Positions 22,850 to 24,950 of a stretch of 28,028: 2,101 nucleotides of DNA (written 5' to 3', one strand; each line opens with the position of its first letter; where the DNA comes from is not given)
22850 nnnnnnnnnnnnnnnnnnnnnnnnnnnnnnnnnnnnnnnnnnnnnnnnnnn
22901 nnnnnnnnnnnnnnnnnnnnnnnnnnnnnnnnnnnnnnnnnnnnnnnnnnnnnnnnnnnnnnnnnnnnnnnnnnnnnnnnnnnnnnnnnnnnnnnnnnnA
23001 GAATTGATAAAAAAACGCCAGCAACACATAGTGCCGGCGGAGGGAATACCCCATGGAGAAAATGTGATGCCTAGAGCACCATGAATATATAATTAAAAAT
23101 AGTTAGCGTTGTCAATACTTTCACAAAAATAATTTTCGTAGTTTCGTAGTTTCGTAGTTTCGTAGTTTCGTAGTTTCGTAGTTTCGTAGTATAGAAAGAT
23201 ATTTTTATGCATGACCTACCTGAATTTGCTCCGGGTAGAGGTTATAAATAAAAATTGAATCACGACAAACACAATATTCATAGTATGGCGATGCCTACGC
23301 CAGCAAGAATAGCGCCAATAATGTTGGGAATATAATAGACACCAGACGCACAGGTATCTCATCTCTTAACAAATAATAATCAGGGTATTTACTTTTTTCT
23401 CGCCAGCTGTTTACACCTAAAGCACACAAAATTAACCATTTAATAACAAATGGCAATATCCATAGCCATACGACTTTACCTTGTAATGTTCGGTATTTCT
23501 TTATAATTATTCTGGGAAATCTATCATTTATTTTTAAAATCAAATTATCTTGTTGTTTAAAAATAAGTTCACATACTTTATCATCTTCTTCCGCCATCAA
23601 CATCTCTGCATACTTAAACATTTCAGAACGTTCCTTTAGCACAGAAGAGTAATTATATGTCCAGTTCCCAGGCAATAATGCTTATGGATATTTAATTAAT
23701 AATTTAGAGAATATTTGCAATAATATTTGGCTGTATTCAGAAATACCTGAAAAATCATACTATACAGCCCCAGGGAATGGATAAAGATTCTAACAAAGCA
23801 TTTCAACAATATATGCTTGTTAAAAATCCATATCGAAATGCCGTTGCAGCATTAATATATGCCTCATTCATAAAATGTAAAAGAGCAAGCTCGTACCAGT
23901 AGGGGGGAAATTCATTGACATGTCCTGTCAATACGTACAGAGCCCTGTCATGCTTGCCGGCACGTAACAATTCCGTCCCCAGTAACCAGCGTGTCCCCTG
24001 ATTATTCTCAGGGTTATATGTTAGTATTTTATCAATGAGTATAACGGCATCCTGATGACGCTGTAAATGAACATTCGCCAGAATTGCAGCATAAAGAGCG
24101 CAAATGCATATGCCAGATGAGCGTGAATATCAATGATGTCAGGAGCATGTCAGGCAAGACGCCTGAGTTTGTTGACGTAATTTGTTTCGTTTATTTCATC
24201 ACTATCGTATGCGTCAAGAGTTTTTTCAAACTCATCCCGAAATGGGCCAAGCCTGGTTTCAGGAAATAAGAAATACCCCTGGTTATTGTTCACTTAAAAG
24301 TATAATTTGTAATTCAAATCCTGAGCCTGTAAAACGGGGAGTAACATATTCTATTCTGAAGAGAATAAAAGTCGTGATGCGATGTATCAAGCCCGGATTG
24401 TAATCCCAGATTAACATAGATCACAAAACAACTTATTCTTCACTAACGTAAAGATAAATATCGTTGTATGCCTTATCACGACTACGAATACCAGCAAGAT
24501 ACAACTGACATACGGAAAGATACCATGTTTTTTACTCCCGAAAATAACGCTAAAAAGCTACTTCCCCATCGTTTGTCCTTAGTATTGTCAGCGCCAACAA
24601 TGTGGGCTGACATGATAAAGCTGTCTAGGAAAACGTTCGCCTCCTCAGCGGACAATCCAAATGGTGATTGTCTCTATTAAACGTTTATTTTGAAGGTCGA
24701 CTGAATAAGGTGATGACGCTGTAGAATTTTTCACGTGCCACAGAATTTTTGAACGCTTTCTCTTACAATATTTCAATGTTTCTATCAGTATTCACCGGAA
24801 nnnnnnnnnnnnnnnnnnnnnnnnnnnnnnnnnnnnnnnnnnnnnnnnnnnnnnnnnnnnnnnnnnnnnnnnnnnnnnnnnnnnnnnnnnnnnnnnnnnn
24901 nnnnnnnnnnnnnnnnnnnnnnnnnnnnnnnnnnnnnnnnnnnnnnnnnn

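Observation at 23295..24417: Decayed minus-strand gene: TPR-like fragments in three frames followed by an intact small membrane-protein ORF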

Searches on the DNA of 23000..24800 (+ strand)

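Call 3: search_dna_similar(query=window:23000-24800:+, collection=ecoli_genomes, mode=near, max_rows=30, rows=spread)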
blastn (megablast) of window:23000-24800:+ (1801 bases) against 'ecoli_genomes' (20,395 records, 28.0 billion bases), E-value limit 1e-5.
Records with a match: 1419; places in all: 1542; records where one place covers at least 80% of the query: 696.
Genomes with a match: 1418 of 5426; with a place that covers at least 80% of the query: 695. Places per genome that has any: lowest 1, median 1, highest 2. On chromosomes: 1540 places; on plasmids: 2.
Best place of each record, by identity: >=99% 14; 95-99% 1379; 80-90% 26.
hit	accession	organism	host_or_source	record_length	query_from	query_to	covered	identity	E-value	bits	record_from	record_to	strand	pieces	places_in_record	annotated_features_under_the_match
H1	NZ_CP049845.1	Escherichia coli strain UPEC-245U/190328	Homo sapiens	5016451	1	1801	100%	99.8%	0e+0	3415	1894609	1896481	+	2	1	hypothetical protein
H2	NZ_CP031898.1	Escherichia coli O113:H21 strain FWSEC0010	Homo sapiens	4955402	1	1801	100%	96.2%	0e+0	2959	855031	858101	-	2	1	IS3-like element IS3 family transposase | hypothetical protein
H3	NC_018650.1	Escherichia coli O104:H4 str. 2009EL-2050 strain 2009EL-2050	Unknown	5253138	1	1801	98%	98.0%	0e+0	3062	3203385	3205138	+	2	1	hypothetical protein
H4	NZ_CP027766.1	Escherichia coli strain 2013C-3342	Homo sapiens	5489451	1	1801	98%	97.8%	0e+0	3045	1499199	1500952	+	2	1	hypothetical protein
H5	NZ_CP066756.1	Escherichia coli O157:H7 strain ECP19-798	missing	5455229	1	1801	98%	97.8%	0e+0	3044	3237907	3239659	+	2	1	hypothetical protein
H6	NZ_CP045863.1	Escherichia coli O157:H7 strain ATCC 43890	Homo sapiens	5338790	1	1801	98%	97.8%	0e+0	3044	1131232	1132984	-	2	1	hypothetical protein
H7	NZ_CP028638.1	Escherichia coli strain 133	cattle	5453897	1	1801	98%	97.8%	0e+0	3044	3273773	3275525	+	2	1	hypothetical protein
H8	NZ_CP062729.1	Escherichia coli O157:H7 strain Z1811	Bovine Faeces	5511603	1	1801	98%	97.8%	0e+0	3044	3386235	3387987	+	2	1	hypothetical protein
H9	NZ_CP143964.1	Escherichia coli strain PNUSAE147326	missing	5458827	1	1801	98%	97.8%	0e+0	3044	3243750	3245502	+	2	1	hypothetical protein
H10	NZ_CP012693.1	Escherichia coli strain FORC_028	Homo sapiens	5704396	1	1801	98%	97.8%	0e+0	3039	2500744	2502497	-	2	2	hypothetical protein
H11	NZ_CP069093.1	Escherichia coli strain TOE17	Homo sapiens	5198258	1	1801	98%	97.8%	0e+0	3039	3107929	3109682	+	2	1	hypothetical protein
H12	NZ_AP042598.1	Escherichia coli strain OkiPb01701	bovine feces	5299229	1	1801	98%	97.8%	0e+0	3039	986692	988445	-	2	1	hypothetical protein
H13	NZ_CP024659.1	Escherichia coli strain RM9872-C1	cattle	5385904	1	1801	98%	97.7%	0e+0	3034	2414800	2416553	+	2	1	hypothetical protein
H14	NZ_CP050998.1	Escherichia coli O39:NM str. F8704-2 strain F8704-2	missing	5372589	1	1801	98%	97.7%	0e+0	3033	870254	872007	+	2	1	hypothetical protein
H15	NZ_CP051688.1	Escherichia coli strain SCU-387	Homo sapiens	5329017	1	1801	99%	95.8%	0e+0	2856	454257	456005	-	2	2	hypothetical protein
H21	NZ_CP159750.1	Escherichia coli strain Z22-2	hospital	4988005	1585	1801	12%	98.2%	9e-101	377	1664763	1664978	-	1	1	none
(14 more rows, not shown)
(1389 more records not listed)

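Call 5: get_annotated_region(hit=H1, flank=6000)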
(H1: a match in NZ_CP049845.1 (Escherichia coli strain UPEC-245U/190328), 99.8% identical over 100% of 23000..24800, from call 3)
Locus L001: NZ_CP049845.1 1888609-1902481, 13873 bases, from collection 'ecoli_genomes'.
description: Escherichia coli strain UPEC-245U/190328 chromosome, complete genome
organism: Escherichia coli strain UPEC-245U/190328 (NCBI taxid 562)
replicon: chromosome; assembly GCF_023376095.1
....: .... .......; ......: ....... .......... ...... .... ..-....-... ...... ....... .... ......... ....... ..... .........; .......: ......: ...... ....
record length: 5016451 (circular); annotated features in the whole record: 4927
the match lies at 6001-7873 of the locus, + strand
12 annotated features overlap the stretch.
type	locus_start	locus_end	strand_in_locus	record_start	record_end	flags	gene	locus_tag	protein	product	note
CDS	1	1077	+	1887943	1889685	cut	iucC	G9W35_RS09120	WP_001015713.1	NIS family aerobactin synthetase IucC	-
CDS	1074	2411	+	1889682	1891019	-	iucD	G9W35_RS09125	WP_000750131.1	NADPH-dependent L-lysine N(6)-monooxygenase IucD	-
CDS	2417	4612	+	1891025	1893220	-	iutA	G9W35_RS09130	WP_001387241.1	ferric aerobactin receptor IutA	-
CDS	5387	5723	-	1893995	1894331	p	-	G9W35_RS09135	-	hypothetical protein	frameshifted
CDS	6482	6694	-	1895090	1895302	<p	-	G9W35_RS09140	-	hypothetical protein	incomplete; partial in the middle of a contig; missing C-terminus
CDS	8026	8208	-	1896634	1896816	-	-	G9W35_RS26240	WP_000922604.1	hypothetical protein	-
CDS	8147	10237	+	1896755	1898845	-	iha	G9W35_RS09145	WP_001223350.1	bifunctional siderophore receptor/adhesin Iha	-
CDS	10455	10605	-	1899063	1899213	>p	-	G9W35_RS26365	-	transposase domain-containing protein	frameshifted; incomplete; partial in the middle of a contig; missing N-terminus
CDS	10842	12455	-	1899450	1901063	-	-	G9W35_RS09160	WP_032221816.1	IS66-like element ISEc43 family transposase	-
CDS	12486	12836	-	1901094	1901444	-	tnpB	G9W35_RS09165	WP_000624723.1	IS66 family insertion sequence element accessory protein TnpB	TnpB, as the term is used for proteins encoded by IS66 family insertion elements, is considered an accessory protein, ...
CDS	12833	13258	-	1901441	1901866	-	tnpA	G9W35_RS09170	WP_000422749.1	IS66-like element accessory protein TnpA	-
CDS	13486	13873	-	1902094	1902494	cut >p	-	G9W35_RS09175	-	IS66 family transposase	frameshifted; incomplete; partial in the middle of a contig; missing N-terminus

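Call 6: get_annotated_region(hit=H5, flank=6000)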
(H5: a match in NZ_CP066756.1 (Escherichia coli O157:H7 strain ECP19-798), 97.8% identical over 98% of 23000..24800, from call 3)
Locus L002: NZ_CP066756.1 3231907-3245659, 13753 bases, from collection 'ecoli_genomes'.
description: Escherichia coli O157:H7 strain ECP19-798 chromosome, complete genome
organism: Escherichia coli O157:H7 strain ECP19-798 (NCBI taxid 83334)
replicon: chromosome; assembly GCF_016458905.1
host: -; source: missing; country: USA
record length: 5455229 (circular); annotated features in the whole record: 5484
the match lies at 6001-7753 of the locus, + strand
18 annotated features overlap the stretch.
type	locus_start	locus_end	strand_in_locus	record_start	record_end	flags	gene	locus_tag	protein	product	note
CDS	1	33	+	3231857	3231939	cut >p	-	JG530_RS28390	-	CPBP family intramembrane glutamic endopeptidase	frameshifted; incomplete; partial in the middle of a contig; missing C-terminus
CDS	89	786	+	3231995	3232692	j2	-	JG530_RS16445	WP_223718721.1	IS1-like element IS1F family transposase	programmed frameshift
CDS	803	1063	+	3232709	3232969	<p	-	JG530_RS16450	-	alpha/beta hydrolase-fold protein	incomplete; partial in the middle of a contig; missing N-terminus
CDS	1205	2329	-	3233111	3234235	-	-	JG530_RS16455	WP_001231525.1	nucleotide disphospho-sugar-binding domain-containing protein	-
CDS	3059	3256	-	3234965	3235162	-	-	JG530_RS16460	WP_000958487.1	helix-turn-helix transcriptional regulator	-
CDS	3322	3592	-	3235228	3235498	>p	-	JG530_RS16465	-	hypothetical protein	frameshifted; incomplete; partial in the middle of a contig; missing N-terminus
CDS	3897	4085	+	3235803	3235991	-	-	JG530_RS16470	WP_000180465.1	hypothetical protein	-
CDS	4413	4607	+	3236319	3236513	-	-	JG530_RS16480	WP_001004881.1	hypothetical protein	-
CDS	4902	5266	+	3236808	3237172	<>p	-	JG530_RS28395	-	DDE-type integrase/transposase/recombinase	frameshifted; incomplete; partial in the middle of a contig; missing N-terminus and C-terminus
CDS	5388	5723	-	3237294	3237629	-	-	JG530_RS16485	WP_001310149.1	hypothetical protein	-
CDS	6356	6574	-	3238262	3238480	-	-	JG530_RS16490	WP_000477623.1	hypothetical protein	-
CDS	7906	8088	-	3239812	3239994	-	-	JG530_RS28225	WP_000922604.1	hypothetical protein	-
CDS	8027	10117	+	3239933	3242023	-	iha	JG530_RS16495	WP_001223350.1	bifunctional siderophore receptor/adhesin Iha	-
CDS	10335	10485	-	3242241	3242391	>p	-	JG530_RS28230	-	transposase domain-containing protein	frameshifted; incomplete; partial in the middle of a contig; missing N-terminus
CDS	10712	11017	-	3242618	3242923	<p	-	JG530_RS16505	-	TerD family protein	incomplete; partial in the middle of a contig; missing C-terminus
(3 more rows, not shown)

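Call 20: get_annotated_region(hit=H15, flank=3000)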
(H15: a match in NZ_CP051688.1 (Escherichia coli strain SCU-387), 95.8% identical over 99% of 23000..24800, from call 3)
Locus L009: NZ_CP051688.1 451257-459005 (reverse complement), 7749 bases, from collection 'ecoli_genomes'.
description: Escherichia coli strain SCU-387 chromosome, complete genome
organism: Escherichia coli strain SCU-387 (NCBI taxid 562)
replicon: chromosome; assembly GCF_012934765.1
host: Homo sapiens; source: rectal swab from healthy college student; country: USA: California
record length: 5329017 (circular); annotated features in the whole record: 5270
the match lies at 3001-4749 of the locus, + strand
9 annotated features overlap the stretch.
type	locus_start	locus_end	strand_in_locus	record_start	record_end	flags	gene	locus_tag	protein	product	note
CDS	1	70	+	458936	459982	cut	fbpC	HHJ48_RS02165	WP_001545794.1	ferric ABC transporter ATP-binding protein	-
CDS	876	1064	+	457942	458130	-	-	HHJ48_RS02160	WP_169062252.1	hypothetical protein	-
CDS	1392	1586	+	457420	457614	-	-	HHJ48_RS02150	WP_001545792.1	hypothetical protein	-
CDS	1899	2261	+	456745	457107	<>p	-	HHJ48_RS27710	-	DDE-type integrase/transposase/recombinase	frameshifted; internal stop; incomplete; partial in the middle of a contig; missing N-terminus and C-terminus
CDS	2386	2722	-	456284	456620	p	-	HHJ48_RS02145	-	hypothetical protein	frameshifted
CDS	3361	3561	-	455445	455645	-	-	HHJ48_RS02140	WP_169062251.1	hypothetical protein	-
CDS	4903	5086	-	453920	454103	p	-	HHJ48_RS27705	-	hypothetical protein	frameshifted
CDS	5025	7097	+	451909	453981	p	iha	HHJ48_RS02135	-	bifunctional siderophore receptor/adhesin Iha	frameshifted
CDS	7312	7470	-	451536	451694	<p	-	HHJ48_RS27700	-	transposase domain-containing protein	frameshifted; incomplete; partial in the middle of a contig; missing N-terminus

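Call 21: get_annotated_region(hit=H2, flank=3000)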
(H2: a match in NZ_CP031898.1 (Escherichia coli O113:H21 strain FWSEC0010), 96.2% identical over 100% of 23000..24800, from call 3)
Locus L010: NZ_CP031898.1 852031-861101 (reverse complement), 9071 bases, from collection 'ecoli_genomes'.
description: Escherichia coli O113:H21 strain FWSEC0010 chromosome, complete genome
organism: Escherichia coli O113:H21 strain FWSEC0010 (NCBI taxid 1078021)
replicon: chromosome; assembly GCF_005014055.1
host: Homo sapiens; source: Clinical: Human (Homo sapiens); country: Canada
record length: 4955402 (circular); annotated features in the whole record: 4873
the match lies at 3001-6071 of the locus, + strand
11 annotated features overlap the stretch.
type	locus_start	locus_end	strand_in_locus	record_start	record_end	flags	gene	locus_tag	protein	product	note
CDS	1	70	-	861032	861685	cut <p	tnpC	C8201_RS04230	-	IS66 family transposase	incomplete; partial in the middle of a contig; missing N-terminus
CDS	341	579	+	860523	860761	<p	-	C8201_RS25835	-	IS66-like element accessory protein TnpA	frameshifted; internal stop; incomplete; partial in the middle of a contig; missing C-terminus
CDS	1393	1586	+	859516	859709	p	-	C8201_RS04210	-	hypothetical protein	frameshifted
CDS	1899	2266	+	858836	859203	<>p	-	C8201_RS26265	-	DDE-type integrase/transposase/recombinase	frameshifted; incomplete; partial in the middle of a contig; missing N-terminus and C-terminus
CDS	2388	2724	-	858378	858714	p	-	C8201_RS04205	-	hypothetical protein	frameshifted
CDS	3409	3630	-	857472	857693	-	-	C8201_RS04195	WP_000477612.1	hypothetical protein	-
CDS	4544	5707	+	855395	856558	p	-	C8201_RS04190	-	IS3-like element IS3 family transposase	frameshifted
CDS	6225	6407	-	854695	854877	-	-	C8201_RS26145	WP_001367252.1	hypothetical protein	-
CDS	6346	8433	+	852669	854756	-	iha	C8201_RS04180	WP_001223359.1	bifunctional siderophore receptor/adhesin Iha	-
CDS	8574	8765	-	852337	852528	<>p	-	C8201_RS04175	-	hypothetical protein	incomplete; partial in the middle of a contig; missing N-terminus and C-terminus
CDS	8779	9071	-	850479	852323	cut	btuB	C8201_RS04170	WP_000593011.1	TonB-dependent vitamin B12 receptor BtuB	-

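Call 22: get_annotated_region(hit=H3, flank=3000)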
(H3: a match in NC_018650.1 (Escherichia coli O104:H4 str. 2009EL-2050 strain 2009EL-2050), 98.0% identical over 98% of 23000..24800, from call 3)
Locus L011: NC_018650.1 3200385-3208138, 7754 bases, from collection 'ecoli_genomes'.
description: Escherichia coli O104:H4 str. 2009EL-2050, complete sequence
organism: Escherichia coli O104:H4 str. 2009EL-2050 strain 2009EL-2050 (NCBI taxid 1134782)
replicon: chromosome; assembly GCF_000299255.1
host: -; source: Unknown; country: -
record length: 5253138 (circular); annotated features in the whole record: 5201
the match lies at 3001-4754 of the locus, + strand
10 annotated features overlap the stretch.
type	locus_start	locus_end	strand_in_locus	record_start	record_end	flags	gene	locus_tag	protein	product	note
CDS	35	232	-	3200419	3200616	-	-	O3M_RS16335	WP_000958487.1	helix-turn-helix transcriptional regulator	-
CDS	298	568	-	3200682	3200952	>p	-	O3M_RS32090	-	hypothetical protein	frameshifted; incomplete; partial in the middle of a contig; missing N-terminus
CDS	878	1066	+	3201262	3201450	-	-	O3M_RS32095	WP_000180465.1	hypothetical protein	-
CDS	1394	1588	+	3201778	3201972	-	-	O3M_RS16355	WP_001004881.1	hypothetical protein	-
CDS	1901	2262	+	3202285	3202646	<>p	-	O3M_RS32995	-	DDE-type integrase/transposase/recombinase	frameshifted; incomplete; partial in the middle of a contig; missing N-terminus and C-terminus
CDS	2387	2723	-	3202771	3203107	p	-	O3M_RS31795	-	hypothetical protein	frameshifted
CDS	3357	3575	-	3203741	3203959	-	-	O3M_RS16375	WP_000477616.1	hypothetical protein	-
CDS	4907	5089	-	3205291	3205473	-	-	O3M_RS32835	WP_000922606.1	hypothetical protein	-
CDS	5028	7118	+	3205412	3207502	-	iha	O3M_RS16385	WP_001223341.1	bifunctional siderophore receptor/adhesin Iha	-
CDS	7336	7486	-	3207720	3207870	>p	-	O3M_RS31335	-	transposase domain-containing protein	frameshifted; incomplete; partial in the middle of a contig; missing N-terminus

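Call 74: search_dna_similar(query=window:23345-23450:+, collection=ecoli_genomes, mode=distant, max_rows=40, rows=spread)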
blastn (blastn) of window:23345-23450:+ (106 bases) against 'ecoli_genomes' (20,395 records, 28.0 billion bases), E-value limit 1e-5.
Records with a match: 652; places in all: 664; records where one place covers at least 80% of the query: 652.
Genomes with a match: 651 of 5426; with a place that covers at least 80% of the query: 651. Places per genome that has any: lowest 1, median 1, highest 2. On chromosomes: 663 places; on plasmids: 1.
Best place of each record, by identity: >=99% 3; 95-99% 16; 80-90% 633.
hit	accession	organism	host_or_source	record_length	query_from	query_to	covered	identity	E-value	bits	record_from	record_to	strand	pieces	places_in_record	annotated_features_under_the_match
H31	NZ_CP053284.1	Escherichia coli strain SCU-104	Homo sapiens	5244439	1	106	100%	99.1%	1e-44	187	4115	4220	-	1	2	hypothetical protein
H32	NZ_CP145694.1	Escherichia coli strain S1-KEN-04-A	Homo sapiens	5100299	1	106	100%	97.2%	5e-42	178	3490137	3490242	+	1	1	hypothetical protein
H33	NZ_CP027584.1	Escherichia coli strain 00-3076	Homo sapiens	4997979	1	106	100%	84.9%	1e-24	120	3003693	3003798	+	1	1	hypothetical protein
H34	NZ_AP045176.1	Escherichia coli strain JNEC-KY179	Homo sapiens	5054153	1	106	100%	84.9%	1e-24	120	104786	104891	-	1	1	hypothetical protein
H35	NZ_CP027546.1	Escherichia coli strain 2013C-4187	Homo sapiens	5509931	1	106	100%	84.0%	5e-23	115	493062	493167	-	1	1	hypothetical protein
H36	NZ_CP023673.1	Escherichia coli strain SMN013SH2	cattle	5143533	1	106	100%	84.0%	5e-23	115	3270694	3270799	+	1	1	hypothetical protein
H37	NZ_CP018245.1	Escherichia coli strain 472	missing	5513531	1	106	100%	84.0%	5e-23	115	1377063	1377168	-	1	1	hypothetical protein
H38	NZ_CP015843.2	Escherichia coli O157:H7 strain FRIK2455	Bos taurus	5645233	1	106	100%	84.0%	5e-23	115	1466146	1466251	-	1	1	hypothetical protein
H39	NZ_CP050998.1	Escherichia coli O39:NM str. F8704-2 strain F8704-2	missing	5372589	1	106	100%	84.0%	5e-23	115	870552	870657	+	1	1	hypothetical protein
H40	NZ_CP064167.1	Escherichia coli O157:H7 strain Wll001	Homo sapiens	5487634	1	106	100%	84.0%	5e-23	115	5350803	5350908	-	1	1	hypothetical protein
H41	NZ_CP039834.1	Escherichia coli O157:H7 strain MB41-1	cattle feces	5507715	1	106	100%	84.0%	5e-23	115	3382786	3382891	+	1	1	hypothetical protein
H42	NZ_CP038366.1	Escherichia coli O157:H7 strain F6667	missing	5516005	1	106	100%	84.0%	5e-23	115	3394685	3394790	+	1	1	hypothetical protein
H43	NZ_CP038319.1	Escherichia coli O157:H7 strain NE122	bovine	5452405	1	106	100%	84.0%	5e-23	115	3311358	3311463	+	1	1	hypothetical protein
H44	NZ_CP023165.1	Escherichia coli O22:H8 strain RM10809-3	cattle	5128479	1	106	100%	84.0%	5e-23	115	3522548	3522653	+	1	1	hypothetical protein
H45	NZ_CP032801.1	Escherichia coli strain ERL06-2442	Bovine (bobby calf, fecal)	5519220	1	106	100%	84.0%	5e-23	115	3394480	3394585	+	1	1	hypothetical protein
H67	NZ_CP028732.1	Escherichia coli strain H3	Homo sapiens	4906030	1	106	100%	83.0%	6e-22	111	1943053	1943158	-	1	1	hypothetical protein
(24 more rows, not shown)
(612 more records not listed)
